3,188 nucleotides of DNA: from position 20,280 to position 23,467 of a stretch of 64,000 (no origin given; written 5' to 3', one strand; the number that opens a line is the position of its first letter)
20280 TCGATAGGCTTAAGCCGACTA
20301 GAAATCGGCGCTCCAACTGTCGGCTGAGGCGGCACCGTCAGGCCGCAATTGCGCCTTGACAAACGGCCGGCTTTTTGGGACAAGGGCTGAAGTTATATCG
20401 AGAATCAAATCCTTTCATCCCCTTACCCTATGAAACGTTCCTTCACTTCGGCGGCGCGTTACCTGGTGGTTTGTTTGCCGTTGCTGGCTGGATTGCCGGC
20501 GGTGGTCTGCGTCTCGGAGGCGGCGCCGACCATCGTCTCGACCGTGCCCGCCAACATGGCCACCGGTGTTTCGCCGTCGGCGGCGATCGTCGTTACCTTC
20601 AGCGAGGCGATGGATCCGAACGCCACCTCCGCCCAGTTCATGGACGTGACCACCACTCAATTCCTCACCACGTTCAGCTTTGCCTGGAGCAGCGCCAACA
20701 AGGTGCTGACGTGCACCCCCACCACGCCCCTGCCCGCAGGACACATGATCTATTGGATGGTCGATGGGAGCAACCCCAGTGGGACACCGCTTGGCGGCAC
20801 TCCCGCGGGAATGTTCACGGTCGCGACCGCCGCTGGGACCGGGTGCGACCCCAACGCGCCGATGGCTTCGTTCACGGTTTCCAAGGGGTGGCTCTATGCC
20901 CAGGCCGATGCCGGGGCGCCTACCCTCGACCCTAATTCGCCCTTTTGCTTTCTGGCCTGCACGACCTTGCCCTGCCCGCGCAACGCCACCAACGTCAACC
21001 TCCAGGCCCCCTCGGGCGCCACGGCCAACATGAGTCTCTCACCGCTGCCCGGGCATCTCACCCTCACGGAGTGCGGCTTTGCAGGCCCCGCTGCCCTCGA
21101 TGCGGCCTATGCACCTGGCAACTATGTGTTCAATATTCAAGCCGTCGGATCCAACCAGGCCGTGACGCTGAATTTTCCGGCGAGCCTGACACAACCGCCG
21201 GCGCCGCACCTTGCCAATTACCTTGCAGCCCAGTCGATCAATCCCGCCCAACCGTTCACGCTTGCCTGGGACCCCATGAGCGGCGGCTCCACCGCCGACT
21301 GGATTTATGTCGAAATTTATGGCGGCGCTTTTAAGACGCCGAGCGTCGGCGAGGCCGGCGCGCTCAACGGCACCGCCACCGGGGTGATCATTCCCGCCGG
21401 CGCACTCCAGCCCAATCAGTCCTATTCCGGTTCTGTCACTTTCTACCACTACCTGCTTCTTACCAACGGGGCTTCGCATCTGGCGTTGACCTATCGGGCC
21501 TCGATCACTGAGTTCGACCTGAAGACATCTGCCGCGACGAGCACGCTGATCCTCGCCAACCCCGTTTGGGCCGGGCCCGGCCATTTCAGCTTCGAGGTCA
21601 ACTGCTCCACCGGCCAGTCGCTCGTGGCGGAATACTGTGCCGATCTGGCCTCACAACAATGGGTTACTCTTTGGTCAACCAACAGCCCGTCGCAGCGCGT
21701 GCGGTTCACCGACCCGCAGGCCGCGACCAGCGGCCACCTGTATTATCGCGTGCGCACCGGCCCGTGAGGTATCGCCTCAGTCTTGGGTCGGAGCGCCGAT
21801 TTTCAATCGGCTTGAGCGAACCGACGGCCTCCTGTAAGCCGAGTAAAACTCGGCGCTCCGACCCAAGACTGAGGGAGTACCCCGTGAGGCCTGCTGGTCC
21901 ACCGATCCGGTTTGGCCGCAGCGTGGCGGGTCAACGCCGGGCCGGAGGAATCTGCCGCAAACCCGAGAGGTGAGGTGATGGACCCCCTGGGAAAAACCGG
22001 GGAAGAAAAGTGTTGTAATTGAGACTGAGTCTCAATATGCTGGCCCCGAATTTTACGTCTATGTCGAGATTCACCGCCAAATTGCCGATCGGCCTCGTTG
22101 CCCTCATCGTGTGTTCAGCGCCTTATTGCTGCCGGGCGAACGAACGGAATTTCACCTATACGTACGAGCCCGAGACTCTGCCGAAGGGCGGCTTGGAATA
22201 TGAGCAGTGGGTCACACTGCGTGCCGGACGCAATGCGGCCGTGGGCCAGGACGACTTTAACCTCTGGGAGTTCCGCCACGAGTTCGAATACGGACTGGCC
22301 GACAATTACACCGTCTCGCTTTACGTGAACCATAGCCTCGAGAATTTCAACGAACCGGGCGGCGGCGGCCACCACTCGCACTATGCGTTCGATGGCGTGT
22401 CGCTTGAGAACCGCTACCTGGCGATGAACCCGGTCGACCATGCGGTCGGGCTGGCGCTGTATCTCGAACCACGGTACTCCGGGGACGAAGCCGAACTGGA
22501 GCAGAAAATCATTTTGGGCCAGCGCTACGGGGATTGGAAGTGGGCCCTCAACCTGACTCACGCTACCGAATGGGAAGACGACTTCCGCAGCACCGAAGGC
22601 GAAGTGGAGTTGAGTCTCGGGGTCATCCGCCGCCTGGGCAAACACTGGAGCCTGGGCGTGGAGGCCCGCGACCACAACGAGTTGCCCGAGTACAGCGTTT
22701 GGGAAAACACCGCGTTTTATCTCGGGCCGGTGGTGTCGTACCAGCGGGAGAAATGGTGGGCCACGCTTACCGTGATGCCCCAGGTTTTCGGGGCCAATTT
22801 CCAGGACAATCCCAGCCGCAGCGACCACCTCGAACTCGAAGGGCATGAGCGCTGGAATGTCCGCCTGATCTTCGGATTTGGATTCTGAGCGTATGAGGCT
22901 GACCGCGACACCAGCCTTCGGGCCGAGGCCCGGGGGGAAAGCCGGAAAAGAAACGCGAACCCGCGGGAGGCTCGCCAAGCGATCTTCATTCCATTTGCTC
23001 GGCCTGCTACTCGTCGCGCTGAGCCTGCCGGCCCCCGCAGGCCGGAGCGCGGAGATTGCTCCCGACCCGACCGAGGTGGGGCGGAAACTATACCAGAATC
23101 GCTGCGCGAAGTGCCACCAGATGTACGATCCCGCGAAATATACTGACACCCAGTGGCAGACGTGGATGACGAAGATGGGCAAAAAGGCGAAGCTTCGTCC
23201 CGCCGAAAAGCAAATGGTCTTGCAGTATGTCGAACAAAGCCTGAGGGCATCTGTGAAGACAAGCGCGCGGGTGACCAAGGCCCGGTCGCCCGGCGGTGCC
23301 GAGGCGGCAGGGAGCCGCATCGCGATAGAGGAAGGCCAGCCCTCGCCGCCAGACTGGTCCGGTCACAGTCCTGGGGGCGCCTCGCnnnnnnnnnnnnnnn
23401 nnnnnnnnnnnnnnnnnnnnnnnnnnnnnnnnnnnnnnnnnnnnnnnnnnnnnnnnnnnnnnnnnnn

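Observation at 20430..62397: Common ~100-aa C-terminal domain ending ...YR(L/V)xxxP-COOH on proteins with unrelated cargo: candidate unrecognised sorting/anchoring signal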

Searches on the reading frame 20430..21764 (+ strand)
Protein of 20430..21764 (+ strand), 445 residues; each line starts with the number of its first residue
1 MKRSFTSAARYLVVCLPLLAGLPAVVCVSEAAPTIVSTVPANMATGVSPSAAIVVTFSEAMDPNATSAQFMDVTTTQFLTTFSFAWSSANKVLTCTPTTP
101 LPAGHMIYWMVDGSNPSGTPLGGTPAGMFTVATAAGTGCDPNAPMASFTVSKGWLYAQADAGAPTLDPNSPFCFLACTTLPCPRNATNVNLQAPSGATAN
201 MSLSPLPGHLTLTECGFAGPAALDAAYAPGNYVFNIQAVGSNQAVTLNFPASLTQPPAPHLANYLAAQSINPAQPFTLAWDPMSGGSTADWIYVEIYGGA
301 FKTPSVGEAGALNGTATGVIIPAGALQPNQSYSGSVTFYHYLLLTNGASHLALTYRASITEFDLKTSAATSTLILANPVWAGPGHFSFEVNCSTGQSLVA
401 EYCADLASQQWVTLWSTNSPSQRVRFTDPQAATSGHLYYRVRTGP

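Call 4: search_protein_families(library=pfam, proteins=[window:20430-21764:+], max_evalue=0.1)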
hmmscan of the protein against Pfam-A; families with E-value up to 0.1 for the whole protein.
window:20430-21764:+ (445 aa): 2 families
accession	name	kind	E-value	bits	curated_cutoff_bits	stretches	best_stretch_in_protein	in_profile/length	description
PF13205.12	Big_5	-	2.1e-13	51.4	23.6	1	30-105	2-77/105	Bacterial Ig-like domain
PF04234.18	CopC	-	0.098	14.1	23.3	0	35-85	4-45/92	CopC domain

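Call 5: search_protein_families(library=ncbifam, proteins=[window:20430-21764:+], max_evalue=0.1)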
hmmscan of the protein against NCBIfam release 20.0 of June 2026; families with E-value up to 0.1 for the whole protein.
window:20430-21764:+ (445 aa): 2 families
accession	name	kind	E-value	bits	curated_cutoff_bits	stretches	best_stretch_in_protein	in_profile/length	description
NF033814.1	copper_CopC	equivalog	1.6e-05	25.2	95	1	30-105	9-83/107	copper homeostasis periplasmic binding protein CopC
NF051469.1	fosA13_fam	exception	0.0089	16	290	1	335-431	18-108/136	FosA13 family fosfomycin resistance glutathione transferase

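Call 49: list_cluster_members(proteins=[window:20430-21764:+, window:45134-46795:+, window:45158-46795:+, window:49696-51216:+, window:51351-52961:+, window:51450-52961:+, window:53503-56367:+, window:56646-59999:+, window:60529-62394:+])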
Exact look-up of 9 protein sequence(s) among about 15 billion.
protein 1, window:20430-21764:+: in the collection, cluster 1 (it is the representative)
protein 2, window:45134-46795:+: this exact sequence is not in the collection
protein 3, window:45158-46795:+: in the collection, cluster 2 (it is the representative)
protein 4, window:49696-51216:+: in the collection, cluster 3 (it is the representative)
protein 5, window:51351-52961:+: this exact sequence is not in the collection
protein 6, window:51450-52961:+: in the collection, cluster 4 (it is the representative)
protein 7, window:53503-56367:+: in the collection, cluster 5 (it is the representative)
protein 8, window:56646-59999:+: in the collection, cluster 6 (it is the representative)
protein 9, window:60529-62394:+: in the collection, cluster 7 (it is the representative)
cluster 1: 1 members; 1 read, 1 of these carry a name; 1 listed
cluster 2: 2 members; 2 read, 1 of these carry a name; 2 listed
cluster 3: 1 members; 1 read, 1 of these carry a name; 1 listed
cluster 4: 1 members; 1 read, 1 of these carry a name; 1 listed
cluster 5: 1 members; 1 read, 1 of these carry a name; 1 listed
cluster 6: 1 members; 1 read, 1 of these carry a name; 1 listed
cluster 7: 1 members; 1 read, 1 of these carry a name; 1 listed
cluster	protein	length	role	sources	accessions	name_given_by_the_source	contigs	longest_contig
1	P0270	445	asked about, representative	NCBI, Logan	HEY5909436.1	MAG TPA: Ig-like domain-containing protein [Verrucomicrobiae bacterium]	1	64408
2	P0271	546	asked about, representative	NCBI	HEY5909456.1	MAG TPA: alkaline phosphatase family protein [Verrucomicrobiae bacterium]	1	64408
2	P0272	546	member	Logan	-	-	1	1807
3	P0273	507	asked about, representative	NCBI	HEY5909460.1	MAG TPA: immunoglobulin domain-containing protein [Verrucomicrobiae bacterium]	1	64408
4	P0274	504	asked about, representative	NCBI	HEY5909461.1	MAG TPA: immunoglobulin domain-containing protein [Verrucomicrobiae bacterium]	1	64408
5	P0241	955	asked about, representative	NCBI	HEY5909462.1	MAG TPA: hypothetical protein VJA21_02535 [Verrucomicrobiae bacterium]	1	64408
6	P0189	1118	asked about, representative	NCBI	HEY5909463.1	MAG TPA: choice-of-anchor tandem repeat GloVer-containing protein [Verrucomicrobiae ...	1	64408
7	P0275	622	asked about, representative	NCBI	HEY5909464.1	MAG TPA: immunoglobulin domain-containing protein [Verrucomicrobiae bacterium]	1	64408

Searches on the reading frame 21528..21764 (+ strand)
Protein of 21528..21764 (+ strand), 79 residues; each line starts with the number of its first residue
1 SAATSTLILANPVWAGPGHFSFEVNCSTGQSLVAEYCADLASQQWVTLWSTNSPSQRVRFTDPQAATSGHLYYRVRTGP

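Call 12: find_homologous_proteins(query=window:21528-21764:+, max_evalue=0.01)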
Query seq(79 aa): no candidate shares three 5-residue words with the query. No homologue found.

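Call 48: search_protein_families(library=pfam, proteins=[window:21528-21764:+], max_evalue=10)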
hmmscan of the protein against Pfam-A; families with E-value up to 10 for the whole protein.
seq(79 aa): 0 families

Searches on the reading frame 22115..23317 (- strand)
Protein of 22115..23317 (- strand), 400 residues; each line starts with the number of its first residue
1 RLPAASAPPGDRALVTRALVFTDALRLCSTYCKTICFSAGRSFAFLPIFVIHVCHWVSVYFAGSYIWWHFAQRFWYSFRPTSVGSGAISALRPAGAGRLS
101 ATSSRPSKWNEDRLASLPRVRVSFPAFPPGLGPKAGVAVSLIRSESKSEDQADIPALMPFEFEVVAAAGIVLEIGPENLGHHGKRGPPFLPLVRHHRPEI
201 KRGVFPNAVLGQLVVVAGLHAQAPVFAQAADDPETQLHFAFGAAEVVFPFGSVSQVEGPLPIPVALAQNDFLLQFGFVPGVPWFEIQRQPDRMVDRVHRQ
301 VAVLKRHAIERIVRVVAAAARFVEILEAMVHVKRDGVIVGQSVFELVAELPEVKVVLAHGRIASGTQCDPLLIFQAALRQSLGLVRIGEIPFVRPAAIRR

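Call 69: search_protein_families(library=pfam, proteins=[window:22115-23317:-], max_evalue=0.01)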
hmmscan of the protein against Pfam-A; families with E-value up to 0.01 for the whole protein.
window:22115-23317:- (400 aa): 0 families
